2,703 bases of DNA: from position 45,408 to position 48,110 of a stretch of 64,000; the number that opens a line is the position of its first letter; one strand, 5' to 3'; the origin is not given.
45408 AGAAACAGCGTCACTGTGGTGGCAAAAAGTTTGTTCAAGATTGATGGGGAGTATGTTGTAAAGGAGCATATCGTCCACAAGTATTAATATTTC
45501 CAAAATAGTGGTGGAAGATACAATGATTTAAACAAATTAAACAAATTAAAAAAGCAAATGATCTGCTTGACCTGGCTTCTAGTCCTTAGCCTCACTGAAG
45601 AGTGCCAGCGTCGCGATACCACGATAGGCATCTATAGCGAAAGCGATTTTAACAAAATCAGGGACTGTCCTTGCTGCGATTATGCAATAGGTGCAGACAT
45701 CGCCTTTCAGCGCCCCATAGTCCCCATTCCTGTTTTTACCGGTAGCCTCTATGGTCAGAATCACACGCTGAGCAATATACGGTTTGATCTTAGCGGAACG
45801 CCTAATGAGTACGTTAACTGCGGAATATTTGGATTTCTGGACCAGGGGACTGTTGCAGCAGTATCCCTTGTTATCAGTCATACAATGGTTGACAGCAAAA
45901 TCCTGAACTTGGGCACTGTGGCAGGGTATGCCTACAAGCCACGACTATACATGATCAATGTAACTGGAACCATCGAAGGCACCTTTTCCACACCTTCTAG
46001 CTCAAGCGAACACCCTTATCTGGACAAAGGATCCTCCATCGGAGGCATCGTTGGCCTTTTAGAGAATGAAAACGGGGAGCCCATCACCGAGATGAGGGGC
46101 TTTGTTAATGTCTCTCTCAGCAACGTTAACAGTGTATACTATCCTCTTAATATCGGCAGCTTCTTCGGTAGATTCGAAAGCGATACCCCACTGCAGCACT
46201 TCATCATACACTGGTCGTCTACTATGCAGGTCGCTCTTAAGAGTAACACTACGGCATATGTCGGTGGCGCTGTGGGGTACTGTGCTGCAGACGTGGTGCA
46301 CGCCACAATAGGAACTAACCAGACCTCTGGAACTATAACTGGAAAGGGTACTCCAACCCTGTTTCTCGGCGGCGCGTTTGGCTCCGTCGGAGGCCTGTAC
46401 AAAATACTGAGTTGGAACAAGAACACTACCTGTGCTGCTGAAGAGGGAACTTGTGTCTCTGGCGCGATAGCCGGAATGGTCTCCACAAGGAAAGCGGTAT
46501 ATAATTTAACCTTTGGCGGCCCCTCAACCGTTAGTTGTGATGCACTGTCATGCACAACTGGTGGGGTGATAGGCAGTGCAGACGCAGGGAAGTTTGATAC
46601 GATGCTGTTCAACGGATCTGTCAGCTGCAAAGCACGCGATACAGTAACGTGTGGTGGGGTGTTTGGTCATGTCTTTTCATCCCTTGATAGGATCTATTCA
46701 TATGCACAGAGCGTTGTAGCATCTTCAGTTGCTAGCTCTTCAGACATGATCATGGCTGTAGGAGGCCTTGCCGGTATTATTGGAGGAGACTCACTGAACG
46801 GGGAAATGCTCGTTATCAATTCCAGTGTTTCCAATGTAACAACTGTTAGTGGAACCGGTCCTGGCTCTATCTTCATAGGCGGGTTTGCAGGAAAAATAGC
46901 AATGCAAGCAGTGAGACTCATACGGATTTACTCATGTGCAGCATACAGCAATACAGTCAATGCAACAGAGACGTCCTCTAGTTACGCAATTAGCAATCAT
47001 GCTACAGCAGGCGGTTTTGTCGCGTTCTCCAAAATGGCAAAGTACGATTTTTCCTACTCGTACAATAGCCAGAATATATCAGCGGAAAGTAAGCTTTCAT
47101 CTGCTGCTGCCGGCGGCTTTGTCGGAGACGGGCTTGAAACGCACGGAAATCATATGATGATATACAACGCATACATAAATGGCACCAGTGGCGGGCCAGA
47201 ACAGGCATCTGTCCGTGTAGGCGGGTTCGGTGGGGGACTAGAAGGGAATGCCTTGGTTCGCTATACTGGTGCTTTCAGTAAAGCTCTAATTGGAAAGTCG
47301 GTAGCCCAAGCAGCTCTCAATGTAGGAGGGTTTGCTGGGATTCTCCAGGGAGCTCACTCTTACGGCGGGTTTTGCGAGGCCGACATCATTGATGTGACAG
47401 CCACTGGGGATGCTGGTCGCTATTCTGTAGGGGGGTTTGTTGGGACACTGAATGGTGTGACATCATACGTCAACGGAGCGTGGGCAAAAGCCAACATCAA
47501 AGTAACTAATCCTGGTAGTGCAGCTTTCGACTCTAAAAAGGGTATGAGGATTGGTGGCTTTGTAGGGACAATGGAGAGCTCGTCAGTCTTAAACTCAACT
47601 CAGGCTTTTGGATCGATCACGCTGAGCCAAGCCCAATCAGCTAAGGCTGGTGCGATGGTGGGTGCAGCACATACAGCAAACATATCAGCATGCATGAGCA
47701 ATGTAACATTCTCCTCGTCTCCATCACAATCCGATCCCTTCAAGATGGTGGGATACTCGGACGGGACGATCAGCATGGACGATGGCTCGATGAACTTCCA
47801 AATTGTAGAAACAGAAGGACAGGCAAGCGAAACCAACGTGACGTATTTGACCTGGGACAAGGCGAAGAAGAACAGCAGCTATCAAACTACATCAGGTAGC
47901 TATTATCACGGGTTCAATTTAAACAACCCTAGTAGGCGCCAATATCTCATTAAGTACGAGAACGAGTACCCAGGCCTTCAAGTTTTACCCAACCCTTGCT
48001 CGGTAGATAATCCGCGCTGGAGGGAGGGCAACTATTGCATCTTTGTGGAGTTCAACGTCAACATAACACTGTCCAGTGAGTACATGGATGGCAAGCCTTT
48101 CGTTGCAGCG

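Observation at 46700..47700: Ectodomain of the high-cysteine EGF-like membrane protein is built from GGFVG periodic units resembling bacterial GLUG repeats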

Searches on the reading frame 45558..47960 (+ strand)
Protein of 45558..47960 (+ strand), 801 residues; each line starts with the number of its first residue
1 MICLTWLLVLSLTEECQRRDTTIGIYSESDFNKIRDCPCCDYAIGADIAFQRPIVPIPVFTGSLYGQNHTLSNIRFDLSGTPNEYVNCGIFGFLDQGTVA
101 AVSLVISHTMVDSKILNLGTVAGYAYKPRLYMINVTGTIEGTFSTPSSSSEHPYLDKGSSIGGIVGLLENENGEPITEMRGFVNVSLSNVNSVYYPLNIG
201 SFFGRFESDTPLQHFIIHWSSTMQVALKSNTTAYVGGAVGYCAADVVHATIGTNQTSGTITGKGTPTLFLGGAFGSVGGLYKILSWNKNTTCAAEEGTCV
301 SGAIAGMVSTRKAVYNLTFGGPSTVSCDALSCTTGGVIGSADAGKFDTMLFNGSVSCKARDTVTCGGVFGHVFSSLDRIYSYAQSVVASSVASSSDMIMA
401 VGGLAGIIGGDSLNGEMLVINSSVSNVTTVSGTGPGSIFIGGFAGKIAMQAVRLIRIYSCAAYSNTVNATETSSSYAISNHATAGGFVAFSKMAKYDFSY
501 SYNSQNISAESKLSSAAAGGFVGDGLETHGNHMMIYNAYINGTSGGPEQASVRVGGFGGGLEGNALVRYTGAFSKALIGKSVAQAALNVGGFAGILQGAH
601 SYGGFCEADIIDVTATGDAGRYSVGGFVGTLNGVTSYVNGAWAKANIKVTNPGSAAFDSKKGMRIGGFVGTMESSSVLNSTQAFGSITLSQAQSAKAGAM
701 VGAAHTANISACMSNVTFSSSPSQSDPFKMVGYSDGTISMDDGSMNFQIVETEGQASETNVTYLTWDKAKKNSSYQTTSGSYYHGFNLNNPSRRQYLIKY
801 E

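Call 19: search_protein_families(library=pfam, proteins=[window:45558-47960:+], max_evalue=10)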
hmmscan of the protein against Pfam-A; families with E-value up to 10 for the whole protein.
window:45558-47960:+ (801 aa): 2 families
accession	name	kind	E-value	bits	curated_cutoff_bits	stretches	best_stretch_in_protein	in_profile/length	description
PF07581.17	Glug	-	0.019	15.8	20.5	3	586-618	2-26/28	The GLUG motif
PF03688.20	Nepo_coat_C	-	1.2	9.4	27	1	127-209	43-125/163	Nepovirus coat protein, C-terminal domain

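Call 24: search_solved_structures(query=window:45606-47957:+, max_evalue=10, show_alignments=3)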
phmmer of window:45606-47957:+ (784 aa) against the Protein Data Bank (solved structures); distinct sequences matched with E-value up to 10: 0.

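Call 33: search_protein_representatives(protein=window:45606-47957:+)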
Query: 784 residues. Proteins with E-value up to 0.001 (for the whole library): 16; up to 1e-10: 8; up to 1e-30: 3. The best 16 are listed.
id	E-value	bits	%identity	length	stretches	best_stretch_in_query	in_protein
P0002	0.0e+00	1391.6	79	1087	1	1-784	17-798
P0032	4.6e-57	210.3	100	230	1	684-784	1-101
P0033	2.7e-36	141.7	30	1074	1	15-741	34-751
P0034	1.9e-18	82.6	26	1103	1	7-663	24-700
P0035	1.6e-17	79.6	25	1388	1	5-737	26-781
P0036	4.0e-16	75.0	34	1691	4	9-63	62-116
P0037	4.7e-12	61.5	26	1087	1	9-720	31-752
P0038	5.0e-11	58.1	24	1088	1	7-711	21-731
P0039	1.5e-07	46.6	29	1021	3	325-638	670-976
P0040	1.4e-05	40.1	30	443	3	11-153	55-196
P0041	5.0e-05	38.3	31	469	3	7-131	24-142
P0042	8.3e-05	37.6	28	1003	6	12-281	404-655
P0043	4.3e-04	35.2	34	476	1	6-98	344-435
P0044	4.4e-04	35.2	35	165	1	42-123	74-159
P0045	9.8e-04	34.0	33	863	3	9-88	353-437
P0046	9.8e-04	34.0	33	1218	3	7-106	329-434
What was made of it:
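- Single-sequence phmmer already reaches bacterial Glug proteins at E 1e-7 to 1e-4 in a library of 1.84 billion (call 33).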

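Call 34: search_protein_families(library=pfam, proteins=[P0033, P0034, P0035, P0036, P0037, P0038, P0039, P0040, P0041, P0044], max_evalue=0.1)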
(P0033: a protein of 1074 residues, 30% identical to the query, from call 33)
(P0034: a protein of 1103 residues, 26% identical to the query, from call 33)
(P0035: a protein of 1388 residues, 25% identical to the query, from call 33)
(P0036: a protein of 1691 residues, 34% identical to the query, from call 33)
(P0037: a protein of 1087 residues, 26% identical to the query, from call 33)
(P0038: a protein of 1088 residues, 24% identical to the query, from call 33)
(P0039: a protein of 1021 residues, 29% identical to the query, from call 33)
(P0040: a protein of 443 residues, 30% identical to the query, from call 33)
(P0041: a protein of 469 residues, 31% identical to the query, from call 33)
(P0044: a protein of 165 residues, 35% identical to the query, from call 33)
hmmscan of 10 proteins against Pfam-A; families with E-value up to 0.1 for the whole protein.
P0033 (1074 aa): 5 families
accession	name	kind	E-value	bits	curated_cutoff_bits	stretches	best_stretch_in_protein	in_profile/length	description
PF07581.17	Glug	-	1.2e-08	35.2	20.5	0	212-239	3-27/28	The GLUG motif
PF25024.1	EGF_TEN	-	1e-05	25.7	65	1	865-980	28-146/234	Teneurin EGF domain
PF07974.19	EGF_2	-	0.0018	19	22.1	1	897-925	1-32/32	EGF-like domain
PF00008.33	EGF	-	0.0082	16.8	21.5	1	897-922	1-30/32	EGF-like domain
PF12661.13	hEGF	-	0.046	14.6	29.3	1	903-920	1-22/22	Human growth factor-like EGF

P0034 (1103 aa): 0 families

P0035 (1388 aa): 5 families
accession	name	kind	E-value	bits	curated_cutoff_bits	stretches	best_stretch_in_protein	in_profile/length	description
PF25024.1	EGF_TEN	-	0.00041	20.4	65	1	905-1144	13-219/234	Teneurin EGF domain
PF07581.17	Glug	-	0.0007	20.3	20.5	2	490-513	1-25/28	The GLUG motif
PF23106.1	EGF_Teneurin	-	0.0055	17.2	24.3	1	928-954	4-29/30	Teneurin-like EGF domain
PF21700.4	EGF_DL_JAG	-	0.0075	16.7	27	1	932-954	2-24/26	Delta-like/Jagged, EGF-like domain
PF07974.19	EGF_2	-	0.011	16.5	22.1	2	1205-1224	6-25/32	EGF-like domain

P0036 (1691 aa): 4 families
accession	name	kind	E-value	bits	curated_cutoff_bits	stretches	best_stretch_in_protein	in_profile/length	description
PF16640.11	Big_3_5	-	1e-21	77.7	35.5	2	1470-1558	3-88/88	Bacterial Ig-like domain (group 3)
PF18981.6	InlK_D3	-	3e-16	59.7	25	2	1307-1379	1-75/75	Internalin K domain (D3/D4)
PF21226.3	MalQ_N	-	0.0015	19.2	24.1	0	1606-1674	13-81/91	MalQ N-terminal beta sandwich domain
PF14347.11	DUF4399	-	0.082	13.7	28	0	1648-1690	46-91/91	Domain of unknown function (DUF4399)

P0037 (1087 aa): 2 families
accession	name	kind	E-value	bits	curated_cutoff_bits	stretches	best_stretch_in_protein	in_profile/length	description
PF25024.1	EGF_TEN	-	8.7e-06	25.9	65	1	888-999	105-211/234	Teneurin EGF domain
PF07581.17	Glug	-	0.015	16.2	20.5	1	324-345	4-27/28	The GLUG motif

P0038 (1088 aa): 2 families
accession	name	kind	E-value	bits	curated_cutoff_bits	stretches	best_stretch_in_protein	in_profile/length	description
PF00008.33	EGF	-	0.0032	18.1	21.5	0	965-983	11-29/32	EGF-like domain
PF25024.1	EGF_TEN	-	0.0048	17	65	1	886-954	164-227/234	Teneurin EGF domain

P0039 (1021 aa): 1 family
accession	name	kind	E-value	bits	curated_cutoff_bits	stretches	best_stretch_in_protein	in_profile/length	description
PF07581.17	Glug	-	1.9e-20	72.2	20.5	2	660-684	2-27/28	The GLUG motif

P0040 (443 aa): 2 families
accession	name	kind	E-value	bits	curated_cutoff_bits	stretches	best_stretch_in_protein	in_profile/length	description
PF07581.17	Glug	-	7.9e-13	48.3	20.5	1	268-293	1-27/28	The GLUG motif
PF05342.19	Peptidase_M26_N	-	0.0014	18.3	27.7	1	115-164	200-248/250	M26 IgA1-specific Metallo-endopeptidase N-terminal region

P0041 (469 aa): 0 families

P0044 (165 aa): 2 families
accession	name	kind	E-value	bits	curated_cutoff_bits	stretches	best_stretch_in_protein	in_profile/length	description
PF07581.17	Glug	-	0.017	16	20.5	1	137-160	4-28/28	The GLUG motif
PF13609.12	Porin_4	-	0.036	14.3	27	1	55-135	53-131/310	Gram-negative porin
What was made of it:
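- On Pfam Glug (PF07581, 'The GLUG motif'): The distant homologue P0033 passes (35.2 bits) and P0035 scores 20.3 (call 34).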

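Call 35: search_protein_families(library=pfam, proteins=[P0042, P0043, P0045, P0046], max_evalue=0.1)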
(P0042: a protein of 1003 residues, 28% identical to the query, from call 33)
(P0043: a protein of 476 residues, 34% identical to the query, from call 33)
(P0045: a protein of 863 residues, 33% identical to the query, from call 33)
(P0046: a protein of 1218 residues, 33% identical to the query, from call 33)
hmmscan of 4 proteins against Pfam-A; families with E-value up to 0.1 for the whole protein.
P0042 (1003 aa): 2 families
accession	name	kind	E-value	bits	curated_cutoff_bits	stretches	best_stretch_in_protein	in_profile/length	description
PF07581.17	Glug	-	5.9e-28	95.7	20.5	6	496-521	2-28/28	The GLUG motif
PF05342.19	Peptidase_M26_N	-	7.5e-12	45.4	27.7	2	407-515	147-247/250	M26 IgA1-specific Metallo-endopeptidase N-terminal region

P0043 (476 aa): 2 families
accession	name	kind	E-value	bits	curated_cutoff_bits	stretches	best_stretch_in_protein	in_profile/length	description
PF07963.17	N_methyl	-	5.1e-06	26.3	21.2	1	1-26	1-26/27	Prokaryotic N-terminal methylation motif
PF05342.19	Peptidase_M26_N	-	0.0069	16.1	27.7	1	354-463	148-250/250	M26 IgA1-specific Metallo-endopeptidase N-terminal region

P0045 (863 aa): 3 families
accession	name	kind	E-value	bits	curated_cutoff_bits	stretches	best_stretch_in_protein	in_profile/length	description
PF05342.19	Peptidase_M26_N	-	1e-05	25.3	27.7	1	421-465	203-245/250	M26 IgA1-specific Metallo-endopeptidase N-terminal region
PF18998.6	Flg_new_2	-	0.00015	22.1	23.6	1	662-735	1-72/73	Divergent InlB B-repeat domain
PF07949.17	YbbR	-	0.064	14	22.3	0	285-316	27-55/81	YbbR-like protein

P0046 (1218 aa): 2 families
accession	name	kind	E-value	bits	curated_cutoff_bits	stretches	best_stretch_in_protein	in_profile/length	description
PF09992.14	NAGPA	-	1.8e-34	119.8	25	1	1005-1213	2-168/169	Phosphodiester glycosidase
PF04052.18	TolB_N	-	0.061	13.9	22.4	0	343-365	30-52/106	TolB amino-terminal domain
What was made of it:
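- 45606..45812 (+): N-terminal cap and first turn, aa 17-85: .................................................. In phmmer, aa ~23-146 match proteins whose matched stretch lies in the C-terminal half of Peptidase_M26_N (calls 33-35).
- On GLUG/Peptidase_M26_N beta-helix superfamily (homology rather than Pfam threshold): Single-sequence phmmer gives E 1.5e-7 to 8e-5 against Glug-positive proteins (calls 33-35).
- A distant homologue of the same architecture, P0033 (E 2.7e-36), itself passes Glug at 35.2 bits (calls 33-35).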

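Call 36: list_cluster_members(proteins=[P0033, P0034, P0035, P0036, P0037, P0038, P0039, P0040, P0042, P0046])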
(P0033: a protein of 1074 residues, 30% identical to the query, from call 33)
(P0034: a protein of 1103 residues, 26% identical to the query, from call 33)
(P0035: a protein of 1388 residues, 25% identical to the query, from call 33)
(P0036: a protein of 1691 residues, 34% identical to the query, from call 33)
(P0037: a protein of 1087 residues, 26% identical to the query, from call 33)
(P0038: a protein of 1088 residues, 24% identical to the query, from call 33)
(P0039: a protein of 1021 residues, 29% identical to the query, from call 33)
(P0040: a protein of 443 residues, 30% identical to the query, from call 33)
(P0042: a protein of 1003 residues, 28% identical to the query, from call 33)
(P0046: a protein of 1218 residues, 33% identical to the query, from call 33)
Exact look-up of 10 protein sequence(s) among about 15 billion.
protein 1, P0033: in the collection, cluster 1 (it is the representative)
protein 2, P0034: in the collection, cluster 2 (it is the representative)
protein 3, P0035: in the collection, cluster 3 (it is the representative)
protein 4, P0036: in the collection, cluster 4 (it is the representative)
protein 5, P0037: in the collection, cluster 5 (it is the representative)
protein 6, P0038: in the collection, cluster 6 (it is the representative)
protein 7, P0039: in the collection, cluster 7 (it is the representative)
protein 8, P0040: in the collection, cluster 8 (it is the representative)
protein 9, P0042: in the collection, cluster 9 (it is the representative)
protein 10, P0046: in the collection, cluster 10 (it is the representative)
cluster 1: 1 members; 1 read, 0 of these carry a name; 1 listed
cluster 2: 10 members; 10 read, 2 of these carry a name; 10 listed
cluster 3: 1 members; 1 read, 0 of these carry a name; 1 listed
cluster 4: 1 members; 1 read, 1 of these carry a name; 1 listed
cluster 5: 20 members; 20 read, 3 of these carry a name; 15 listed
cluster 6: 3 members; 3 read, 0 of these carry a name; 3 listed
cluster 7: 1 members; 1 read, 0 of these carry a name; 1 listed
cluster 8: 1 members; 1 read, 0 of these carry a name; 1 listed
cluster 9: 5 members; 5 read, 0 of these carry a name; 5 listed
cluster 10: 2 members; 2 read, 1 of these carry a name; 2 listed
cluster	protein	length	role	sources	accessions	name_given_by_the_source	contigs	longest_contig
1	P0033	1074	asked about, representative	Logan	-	-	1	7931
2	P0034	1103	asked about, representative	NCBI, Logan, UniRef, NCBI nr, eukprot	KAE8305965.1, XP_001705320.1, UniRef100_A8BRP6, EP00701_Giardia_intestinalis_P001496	hypothetical protein GL50803_007188 [Giardia duodenalis] | Uncharacterized protein n=1 Tax=Giardia intestinalis (strain ATCC 50803 / WB clone C6) ... | hypothetical protein GL50803_007188 [Giardia intestinalis]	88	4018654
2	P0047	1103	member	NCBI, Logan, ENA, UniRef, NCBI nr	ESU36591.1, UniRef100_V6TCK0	Hypothetical protein DHA2_153383 [Giardia duodenalis] | EGF-like domain-containing protein n=1 Tax=Giardia intestinalis TaxID=5741 ... | Hypothetical protein DHA2_153383 [Giardia intestinalis]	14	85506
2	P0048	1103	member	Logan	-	-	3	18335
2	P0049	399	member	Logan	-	-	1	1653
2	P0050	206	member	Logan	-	-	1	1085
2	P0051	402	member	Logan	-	-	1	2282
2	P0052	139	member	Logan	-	-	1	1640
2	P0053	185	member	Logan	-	-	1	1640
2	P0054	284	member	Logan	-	-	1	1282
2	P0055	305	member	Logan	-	-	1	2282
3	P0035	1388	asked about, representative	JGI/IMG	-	-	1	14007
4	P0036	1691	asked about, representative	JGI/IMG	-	hypothetical protein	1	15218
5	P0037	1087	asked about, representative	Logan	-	-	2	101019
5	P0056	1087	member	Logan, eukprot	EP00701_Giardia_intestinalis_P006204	XP_001710028.1 Hypothetical protein GL50803_137747 [Giardia lamblia ATCC 50803]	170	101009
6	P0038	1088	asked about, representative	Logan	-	-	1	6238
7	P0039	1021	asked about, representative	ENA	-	-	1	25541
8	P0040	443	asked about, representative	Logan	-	-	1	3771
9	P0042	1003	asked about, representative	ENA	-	-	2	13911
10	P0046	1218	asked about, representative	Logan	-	-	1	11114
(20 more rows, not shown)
